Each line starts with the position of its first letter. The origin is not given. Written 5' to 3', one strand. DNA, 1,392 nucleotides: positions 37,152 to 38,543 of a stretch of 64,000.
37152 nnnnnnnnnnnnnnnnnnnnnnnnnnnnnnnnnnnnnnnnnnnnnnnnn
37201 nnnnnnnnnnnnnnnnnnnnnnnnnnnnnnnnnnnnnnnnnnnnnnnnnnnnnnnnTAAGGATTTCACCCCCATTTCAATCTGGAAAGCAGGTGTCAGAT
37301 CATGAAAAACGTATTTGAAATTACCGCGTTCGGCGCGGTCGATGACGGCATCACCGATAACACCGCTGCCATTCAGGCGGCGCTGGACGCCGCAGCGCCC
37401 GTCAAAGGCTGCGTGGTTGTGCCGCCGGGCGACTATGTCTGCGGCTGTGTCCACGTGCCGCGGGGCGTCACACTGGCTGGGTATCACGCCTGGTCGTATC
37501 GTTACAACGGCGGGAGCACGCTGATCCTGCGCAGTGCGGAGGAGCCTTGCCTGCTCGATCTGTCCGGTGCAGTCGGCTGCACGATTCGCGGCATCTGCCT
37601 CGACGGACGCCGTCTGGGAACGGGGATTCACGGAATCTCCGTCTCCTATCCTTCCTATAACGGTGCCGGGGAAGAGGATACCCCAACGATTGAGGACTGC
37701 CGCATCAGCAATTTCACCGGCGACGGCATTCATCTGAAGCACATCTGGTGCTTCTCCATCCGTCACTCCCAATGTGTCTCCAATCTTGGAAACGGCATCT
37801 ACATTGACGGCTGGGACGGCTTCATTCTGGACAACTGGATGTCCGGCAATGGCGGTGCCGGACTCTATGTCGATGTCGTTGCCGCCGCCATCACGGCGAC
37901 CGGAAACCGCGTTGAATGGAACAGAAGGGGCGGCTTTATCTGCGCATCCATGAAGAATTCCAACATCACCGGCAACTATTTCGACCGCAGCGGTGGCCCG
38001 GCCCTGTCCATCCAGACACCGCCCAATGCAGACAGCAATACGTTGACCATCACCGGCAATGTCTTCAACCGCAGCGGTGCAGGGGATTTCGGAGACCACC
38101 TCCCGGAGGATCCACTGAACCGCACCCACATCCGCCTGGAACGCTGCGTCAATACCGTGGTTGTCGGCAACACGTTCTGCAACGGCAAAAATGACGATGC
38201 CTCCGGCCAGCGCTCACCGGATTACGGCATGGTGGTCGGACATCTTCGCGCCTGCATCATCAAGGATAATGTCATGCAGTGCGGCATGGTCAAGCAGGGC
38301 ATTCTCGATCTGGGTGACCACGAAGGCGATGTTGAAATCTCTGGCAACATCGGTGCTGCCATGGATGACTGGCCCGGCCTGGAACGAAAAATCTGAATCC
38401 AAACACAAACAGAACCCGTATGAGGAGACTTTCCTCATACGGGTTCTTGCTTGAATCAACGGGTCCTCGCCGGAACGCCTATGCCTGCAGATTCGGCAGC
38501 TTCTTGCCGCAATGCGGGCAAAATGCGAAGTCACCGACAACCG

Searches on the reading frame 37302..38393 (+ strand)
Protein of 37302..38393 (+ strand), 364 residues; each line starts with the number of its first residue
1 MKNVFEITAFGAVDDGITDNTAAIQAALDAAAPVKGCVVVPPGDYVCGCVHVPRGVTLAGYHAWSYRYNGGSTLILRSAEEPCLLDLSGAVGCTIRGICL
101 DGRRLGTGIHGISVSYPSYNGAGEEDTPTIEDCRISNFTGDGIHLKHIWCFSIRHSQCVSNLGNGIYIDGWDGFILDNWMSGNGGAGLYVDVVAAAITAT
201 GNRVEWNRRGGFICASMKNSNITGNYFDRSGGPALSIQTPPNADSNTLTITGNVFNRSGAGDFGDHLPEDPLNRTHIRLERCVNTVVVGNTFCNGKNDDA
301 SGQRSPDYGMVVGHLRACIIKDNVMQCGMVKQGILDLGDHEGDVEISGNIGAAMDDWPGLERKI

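Call 54: search_protein_families(library=pfam, proteins=[window:37302-38393:+], max_evalue=0.00001)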
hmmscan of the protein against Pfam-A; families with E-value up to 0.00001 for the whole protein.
window:37302-38393:+ (364 aa): 3 families
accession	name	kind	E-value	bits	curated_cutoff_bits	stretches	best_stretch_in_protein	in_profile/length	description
PF13229.12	Beta_helix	-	2.2e-11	44.1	25.9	1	152-310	12-142/158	Right handed beta helix region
PF05048.19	NosD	-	2.8e-11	43.7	23.6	1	127-296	26-173/212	Periplasmic copper-binding protein (NosD)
PF12708.12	Pect-lyase_RHGA_epim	-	1.3e-08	35.4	27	1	6-47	3-46/213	Rhamnogalacturonase A/epimerase, pectate lyase-like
